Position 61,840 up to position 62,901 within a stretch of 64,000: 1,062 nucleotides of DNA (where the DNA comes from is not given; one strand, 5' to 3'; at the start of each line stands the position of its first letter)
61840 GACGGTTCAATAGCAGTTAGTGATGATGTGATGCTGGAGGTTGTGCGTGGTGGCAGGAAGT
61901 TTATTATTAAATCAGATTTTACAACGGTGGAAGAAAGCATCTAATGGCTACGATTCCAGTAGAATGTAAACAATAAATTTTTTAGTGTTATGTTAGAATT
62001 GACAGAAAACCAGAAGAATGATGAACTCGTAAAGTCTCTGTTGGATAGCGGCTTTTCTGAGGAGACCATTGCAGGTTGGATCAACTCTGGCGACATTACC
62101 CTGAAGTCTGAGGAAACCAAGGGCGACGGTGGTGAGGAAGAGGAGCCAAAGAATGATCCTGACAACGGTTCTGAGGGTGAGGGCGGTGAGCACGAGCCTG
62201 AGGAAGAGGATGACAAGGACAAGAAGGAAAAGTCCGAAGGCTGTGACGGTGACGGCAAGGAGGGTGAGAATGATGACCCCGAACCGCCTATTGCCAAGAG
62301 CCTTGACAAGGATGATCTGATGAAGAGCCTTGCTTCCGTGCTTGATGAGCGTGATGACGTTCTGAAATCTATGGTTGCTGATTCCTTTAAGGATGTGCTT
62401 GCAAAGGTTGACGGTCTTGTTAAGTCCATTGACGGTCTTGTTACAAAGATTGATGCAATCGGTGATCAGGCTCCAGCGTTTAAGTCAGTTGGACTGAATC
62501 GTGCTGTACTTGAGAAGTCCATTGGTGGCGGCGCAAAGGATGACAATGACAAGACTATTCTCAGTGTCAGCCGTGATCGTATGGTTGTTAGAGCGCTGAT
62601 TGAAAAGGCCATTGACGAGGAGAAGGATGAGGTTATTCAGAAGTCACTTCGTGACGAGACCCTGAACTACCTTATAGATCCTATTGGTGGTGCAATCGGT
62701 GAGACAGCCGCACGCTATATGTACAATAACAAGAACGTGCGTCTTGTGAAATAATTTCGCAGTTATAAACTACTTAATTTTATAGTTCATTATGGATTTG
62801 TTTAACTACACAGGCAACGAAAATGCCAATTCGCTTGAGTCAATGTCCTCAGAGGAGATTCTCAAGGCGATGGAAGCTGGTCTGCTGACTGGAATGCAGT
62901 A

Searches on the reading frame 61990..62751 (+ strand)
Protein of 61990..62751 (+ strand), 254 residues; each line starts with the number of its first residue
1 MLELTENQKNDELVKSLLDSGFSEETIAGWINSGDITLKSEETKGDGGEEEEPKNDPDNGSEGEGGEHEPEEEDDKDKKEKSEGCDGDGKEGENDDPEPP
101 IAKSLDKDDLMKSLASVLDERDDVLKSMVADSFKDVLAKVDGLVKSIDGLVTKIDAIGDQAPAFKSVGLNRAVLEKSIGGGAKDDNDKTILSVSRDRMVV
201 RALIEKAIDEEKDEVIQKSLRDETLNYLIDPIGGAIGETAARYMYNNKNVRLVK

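Call 35: find_encoding_contigs(protein=window:61990-62751:+, flank=10000, max_places=3)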
Protein window:61990-62751:+ (254 aa): 3 contigs read that carry it; 2 places shown.
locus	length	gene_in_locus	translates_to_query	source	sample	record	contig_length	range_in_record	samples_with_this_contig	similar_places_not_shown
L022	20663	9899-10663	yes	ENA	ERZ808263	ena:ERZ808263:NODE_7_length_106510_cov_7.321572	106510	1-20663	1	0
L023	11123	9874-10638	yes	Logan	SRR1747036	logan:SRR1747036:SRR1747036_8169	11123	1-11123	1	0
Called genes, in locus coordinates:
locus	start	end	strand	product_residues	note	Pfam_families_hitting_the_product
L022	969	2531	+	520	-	-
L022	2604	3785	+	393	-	-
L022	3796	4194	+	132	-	-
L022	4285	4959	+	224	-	-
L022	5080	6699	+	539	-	PF04860:Phage_portal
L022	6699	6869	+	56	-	-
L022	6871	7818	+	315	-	-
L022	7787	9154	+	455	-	PF00293:NUDIX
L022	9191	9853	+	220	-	-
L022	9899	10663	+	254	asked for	-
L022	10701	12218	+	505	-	PF17236:SU10_MCP (weak)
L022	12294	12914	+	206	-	-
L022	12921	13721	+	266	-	-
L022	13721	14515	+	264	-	PF01541:GIY-YIG (weak), PF07460:NUMOD3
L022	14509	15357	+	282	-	PF18809:PBECR1 (weak)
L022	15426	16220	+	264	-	-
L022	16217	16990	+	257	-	-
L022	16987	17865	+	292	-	-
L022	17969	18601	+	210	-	-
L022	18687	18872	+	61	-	-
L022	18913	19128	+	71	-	-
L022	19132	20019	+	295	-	-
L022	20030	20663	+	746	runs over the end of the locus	-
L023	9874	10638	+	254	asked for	-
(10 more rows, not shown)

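Call 44: find_related_loci(query=L022:19132-20016:+, collection=viral_contigs, flank=10000)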
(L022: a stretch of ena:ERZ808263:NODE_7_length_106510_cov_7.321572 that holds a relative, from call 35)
Query L022:19132-20016:+ (295 aa) in viral_contigs; peptide patterns used: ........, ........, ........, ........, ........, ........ (x = any residue, [..] = any of these).
6 stretches matched a pattern, but none encodes a relative of the query by tblastn (E <= 1e-3).

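Call 50: search_protein_families(library=pfam, proteins=[L022:12294-12911:+, L022:15426-16217:+, L022:16987-17862:+, L022:19132-20016:+], max_evalue=0.01)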
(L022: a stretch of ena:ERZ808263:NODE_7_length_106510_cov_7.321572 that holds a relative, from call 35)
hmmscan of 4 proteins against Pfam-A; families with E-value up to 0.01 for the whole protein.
L022:12294-12911:+ (206 aa): 2 families
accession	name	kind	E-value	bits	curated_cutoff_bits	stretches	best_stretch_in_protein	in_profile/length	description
PF07862.16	Nif11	-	0.0046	17.7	23.8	0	159-188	15-45/48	Nif11 domain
PF07498.18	Rho_N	-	0.0082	16.5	24.9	0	166-203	1-36/43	Rho termination factor, N-terminal domain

L022:15426-16217:+ (264 aa): 0 families

L022:16987-17862:+ (292 aa): 0 families

L022:19132-20016:+ (295 aa): 1 family
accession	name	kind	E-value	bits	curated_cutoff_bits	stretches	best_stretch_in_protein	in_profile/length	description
PF13004.13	BACON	-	8.2e-05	23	25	1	203-257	4-61/61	Putative binding domain, N-terminal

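Call 83: search_protein_families(library=phrogs, proteins=[L022:19132-20016:+], max_evalue=0.001)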
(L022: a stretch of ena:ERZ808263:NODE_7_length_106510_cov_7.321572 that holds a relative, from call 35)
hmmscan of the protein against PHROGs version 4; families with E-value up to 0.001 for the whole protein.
L022:19132-20016:+ (295 aa): 0 families
